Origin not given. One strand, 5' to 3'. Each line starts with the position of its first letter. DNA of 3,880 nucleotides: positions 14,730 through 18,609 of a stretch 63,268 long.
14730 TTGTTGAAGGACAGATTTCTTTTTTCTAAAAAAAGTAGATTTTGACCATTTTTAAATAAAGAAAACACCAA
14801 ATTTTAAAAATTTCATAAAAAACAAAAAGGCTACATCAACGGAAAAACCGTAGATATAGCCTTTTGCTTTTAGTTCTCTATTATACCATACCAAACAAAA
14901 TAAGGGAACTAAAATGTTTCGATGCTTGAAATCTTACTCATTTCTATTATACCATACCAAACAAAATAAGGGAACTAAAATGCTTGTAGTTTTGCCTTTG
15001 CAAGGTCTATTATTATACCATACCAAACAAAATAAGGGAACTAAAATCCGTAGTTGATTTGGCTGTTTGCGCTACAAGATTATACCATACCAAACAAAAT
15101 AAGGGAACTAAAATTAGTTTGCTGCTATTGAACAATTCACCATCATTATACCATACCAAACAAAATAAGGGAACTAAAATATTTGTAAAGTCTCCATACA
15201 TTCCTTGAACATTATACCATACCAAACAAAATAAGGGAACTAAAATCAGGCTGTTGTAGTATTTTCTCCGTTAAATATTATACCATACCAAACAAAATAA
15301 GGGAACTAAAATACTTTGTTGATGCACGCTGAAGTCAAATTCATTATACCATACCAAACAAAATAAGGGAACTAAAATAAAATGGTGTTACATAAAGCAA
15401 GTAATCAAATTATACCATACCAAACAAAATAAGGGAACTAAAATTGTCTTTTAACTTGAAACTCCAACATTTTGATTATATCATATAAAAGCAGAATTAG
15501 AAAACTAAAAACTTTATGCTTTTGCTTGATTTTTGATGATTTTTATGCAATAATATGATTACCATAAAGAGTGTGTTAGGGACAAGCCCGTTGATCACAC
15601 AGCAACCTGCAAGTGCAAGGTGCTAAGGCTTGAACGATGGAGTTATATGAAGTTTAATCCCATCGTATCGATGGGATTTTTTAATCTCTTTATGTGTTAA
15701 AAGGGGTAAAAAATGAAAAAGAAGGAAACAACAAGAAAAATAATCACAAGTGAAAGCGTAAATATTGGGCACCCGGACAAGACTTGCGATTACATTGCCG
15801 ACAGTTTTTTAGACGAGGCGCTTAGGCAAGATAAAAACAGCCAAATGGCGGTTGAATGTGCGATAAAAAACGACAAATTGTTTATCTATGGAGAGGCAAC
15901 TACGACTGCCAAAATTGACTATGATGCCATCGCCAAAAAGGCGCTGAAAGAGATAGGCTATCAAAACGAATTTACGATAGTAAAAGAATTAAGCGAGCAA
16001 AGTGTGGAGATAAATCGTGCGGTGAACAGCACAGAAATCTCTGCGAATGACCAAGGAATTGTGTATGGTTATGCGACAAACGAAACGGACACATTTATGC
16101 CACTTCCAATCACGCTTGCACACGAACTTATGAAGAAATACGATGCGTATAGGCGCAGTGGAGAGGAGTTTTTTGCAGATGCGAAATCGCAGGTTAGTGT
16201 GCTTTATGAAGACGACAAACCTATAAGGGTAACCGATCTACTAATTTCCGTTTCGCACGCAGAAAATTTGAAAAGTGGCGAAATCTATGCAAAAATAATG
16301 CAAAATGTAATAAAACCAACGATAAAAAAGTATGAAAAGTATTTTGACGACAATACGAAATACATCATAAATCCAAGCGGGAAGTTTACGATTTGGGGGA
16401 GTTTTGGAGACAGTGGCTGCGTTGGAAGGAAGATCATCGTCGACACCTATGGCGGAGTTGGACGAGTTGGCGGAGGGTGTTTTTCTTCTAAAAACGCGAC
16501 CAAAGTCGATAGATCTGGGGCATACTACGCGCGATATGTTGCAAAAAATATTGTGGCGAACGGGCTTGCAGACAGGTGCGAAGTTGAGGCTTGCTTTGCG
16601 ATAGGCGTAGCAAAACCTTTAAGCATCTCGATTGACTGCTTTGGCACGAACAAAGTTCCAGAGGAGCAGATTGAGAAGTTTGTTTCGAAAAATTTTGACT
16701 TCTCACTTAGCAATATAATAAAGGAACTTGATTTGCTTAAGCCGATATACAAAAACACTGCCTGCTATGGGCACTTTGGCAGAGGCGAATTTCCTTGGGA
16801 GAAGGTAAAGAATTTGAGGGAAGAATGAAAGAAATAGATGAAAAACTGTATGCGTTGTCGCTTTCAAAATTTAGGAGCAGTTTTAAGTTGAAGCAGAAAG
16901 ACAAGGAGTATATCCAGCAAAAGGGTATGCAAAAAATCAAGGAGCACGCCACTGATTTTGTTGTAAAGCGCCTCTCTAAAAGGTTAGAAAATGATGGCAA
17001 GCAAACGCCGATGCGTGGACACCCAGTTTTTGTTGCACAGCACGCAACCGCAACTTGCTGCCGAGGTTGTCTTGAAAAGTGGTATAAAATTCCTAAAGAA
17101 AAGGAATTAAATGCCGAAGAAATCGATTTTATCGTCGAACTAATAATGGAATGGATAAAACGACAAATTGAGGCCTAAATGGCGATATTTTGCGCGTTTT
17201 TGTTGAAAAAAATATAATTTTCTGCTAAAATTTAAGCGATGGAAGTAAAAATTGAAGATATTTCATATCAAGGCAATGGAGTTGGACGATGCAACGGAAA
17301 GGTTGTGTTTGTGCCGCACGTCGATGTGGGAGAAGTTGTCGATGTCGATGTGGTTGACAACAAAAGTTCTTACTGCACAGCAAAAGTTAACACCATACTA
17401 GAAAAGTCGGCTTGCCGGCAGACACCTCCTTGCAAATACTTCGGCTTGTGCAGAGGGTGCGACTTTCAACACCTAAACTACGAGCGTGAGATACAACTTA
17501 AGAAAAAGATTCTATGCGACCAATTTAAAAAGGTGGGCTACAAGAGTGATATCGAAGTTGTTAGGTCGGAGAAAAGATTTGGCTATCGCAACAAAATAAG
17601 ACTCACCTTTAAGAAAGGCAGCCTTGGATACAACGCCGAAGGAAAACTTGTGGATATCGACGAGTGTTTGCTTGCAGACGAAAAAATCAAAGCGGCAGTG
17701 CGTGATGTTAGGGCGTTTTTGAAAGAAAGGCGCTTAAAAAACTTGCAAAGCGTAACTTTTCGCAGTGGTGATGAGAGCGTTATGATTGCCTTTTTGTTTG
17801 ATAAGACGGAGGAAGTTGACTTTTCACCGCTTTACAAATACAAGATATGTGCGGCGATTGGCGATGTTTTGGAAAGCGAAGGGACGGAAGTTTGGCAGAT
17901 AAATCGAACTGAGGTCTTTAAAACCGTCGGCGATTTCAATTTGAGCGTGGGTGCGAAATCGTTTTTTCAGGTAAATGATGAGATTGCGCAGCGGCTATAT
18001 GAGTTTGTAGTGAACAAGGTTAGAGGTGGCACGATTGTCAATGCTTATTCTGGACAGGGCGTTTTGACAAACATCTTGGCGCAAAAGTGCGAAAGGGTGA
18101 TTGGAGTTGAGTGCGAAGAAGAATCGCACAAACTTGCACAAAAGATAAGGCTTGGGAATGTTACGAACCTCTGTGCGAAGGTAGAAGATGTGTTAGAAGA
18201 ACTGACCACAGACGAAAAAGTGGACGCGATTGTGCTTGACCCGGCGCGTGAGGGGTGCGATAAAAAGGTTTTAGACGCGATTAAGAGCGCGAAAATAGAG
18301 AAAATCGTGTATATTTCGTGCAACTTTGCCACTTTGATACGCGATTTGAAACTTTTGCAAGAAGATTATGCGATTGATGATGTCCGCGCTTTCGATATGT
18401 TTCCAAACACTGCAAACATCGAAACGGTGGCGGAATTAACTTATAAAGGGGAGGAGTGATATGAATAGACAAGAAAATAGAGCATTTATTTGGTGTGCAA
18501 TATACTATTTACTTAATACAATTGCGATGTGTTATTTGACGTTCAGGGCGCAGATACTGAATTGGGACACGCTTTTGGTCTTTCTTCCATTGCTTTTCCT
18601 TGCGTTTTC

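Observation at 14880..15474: CRISPR array read antisense to cas genes, with an extended -10 promoter inside every repeat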

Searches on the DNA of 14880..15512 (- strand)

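Call 30: search_dna_similar(query=window:14880-15512:-, collection=phages, mode=distant, max_evalue=10, max_rows=30)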
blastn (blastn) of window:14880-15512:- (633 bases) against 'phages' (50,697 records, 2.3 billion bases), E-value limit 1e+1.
Records with a match: 95; places in all: 95; records where one place covers at least 80% of the query: 0.
Best place of each record, by identity: >=99% 10; 95-99% 20; 90-95% 30; 80-90% 31; 60-80% 4.
By first word of the organism name: Vibrio 31; Polaribacter 11; Escherichia 6; Acinetobacter 6; Bacteroides 5; Salmonella 5; Synechococcus 5; Listeria 4; Cellulophaga 4; Pelagibacter 3; and 10 more.
By host as written in the record: - 24; Polaribacter sp. HaHaR_3_91 11; Vibrio crassostreae 6; Listeria monocytogenes 4; Cellulophaga sp. HaHa_2_95 4; Candidatus Pelagibacter ubique HTCC1062 3; Brevibacillus laterosporus 3; Synechococcus sp. 3; and 30 more.
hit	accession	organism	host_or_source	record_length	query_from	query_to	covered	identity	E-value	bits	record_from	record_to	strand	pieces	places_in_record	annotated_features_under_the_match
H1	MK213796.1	Escherichia phage T1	Escherichia coli ATCC 11303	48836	202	627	24%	83.9%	2e+0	155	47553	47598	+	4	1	hypothetical protein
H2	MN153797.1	Tunavirus T1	Escherichia coli DSM 50902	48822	202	627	24%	83.9%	2e+0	155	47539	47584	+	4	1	hypothetical protein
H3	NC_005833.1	Escherichia phage T1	-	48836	202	627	24%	83.9%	2e+0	155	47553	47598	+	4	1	hypothetical protein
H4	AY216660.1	Escherichia phage T1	-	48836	202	627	24%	83.9%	2e+0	155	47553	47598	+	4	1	ribosome_binding_site | hypothetical protein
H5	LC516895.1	Escherichia phage vB_EcoS-DELF2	Escherichia coli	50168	202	568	17%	83.9%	2e+0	114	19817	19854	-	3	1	none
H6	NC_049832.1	Escherichia phage vB_EcoS-DELF2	Escherichia coli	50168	202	568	17%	83.9%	2e+0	114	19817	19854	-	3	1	none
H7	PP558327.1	Escherichia phage FCWL1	Escherichia coli BL21(DE3) plysS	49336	68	427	10%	87.1%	6e-1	78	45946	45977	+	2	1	hypothetical protein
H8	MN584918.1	Vibrio phage phi50-12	Vibrio owensii GRA50-12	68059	528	622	9%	88.1%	2e+0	78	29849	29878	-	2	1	none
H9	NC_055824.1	Vibrio phage phi50-12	Vibrio owensii GRA50-12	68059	528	622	9%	88.1%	2e+0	78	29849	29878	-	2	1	none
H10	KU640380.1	Bacillus phage Shbh1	Bacillus sp. MGK1/ERV9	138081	84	503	8%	92.2%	8e+0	77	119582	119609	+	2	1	none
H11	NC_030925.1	Bacillus phage Shbh1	Bacillus sp. MGK1/ERV9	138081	84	503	8%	92.2%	8e+0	77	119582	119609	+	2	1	none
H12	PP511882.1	Dulem virus 248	Varecia rubra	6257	322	374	8%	76.8%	8e+0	37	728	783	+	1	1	major capsid protein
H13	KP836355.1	Marinitoga camini virus 1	Marinitoga camini 1197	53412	99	149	8%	76.9%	8e+0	37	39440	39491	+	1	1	bipolar DNA helicase HerA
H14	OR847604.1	Listeria phage LM 4-11-1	Listeria monocytogenes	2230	59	109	8%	76.5%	2e+0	39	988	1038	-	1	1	record has no annotation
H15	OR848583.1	Listeria phage LM 4-14-1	Listeria monocytogenes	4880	59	109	8%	76.5%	2e+0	39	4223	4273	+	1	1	record has no annotation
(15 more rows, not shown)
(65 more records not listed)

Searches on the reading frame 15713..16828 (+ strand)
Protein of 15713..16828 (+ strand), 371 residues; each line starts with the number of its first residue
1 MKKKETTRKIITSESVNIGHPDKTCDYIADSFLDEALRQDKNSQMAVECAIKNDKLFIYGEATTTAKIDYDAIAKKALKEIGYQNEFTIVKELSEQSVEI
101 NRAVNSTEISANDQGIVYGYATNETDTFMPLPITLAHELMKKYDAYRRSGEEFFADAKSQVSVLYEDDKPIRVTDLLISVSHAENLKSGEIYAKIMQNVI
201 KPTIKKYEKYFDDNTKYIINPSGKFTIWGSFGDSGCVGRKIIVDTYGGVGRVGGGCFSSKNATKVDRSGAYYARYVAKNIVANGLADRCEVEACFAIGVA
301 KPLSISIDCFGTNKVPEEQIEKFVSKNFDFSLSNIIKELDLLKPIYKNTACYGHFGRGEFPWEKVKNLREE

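Call 8: search_protein_families(library=ncbifam, proteins=[window:15713-16828:+])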
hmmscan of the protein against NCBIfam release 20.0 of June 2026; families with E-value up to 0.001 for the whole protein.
window:15713-16828:+ (371 aa): 1 family
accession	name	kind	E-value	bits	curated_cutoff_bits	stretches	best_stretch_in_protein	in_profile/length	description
TIGR01034.1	metK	equivalog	3.9e-135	450.6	309.4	1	11-369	2-371/377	methionine adenosyltransferase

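Call 56: find_encoding_contigs(protein=window:15713-16828:+, flank=3000, max_places=8)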
Protein window:15713-16828:+ (371 aa): 1 contig read that carries it; 1 place shown.
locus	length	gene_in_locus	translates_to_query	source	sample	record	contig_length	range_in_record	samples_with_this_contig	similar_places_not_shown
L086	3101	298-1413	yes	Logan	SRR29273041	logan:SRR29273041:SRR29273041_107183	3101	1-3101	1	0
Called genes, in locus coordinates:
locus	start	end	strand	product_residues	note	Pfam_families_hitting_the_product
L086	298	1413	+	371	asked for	PF00438:S-AdoMet_synt_N, PF02772:S-AdoMet_synt_M, PF02773:S-AdoMet_synt_C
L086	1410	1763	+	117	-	PF13811:DUF4186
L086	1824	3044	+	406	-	PF01938:TRAM, PF21579:PabTrmU54_TRAM_dom (faint), PF05958:tRNA_U5-meth_tr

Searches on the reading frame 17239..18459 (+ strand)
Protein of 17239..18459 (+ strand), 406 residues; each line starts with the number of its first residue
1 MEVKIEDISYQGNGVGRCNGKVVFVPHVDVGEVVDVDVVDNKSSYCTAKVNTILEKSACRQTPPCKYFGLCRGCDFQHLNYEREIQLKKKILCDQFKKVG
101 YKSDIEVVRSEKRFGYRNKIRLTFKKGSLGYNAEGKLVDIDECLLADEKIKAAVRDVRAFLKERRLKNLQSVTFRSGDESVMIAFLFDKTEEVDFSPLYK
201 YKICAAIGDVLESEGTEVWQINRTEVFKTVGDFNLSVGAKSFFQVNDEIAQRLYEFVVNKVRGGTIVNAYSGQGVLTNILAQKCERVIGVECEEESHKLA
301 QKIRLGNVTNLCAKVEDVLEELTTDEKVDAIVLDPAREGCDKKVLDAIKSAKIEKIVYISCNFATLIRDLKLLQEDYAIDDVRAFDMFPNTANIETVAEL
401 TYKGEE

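Call 47: search_protein_families(library=pfam, proteins=[window:17239-18459:+])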
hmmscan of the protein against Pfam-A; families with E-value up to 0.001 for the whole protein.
window:17239-18459:+ (406 aa): 3 families
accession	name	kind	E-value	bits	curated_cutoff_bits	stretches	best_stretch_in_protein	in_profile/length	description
PF05958.17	tRNA_U5-meth_tr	-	4.8e-19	69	23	1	81-397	2-351/357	tRNA (Uracil-5-)-methyltransferase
PF01938.26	TRAM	-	2.1e-10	40.7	21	1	1-50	8-60/61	TRAM domain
PF13649.12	Methyltransf_25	-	0.00099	20.2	27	0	271-333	6-70/97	Methyltransferase domain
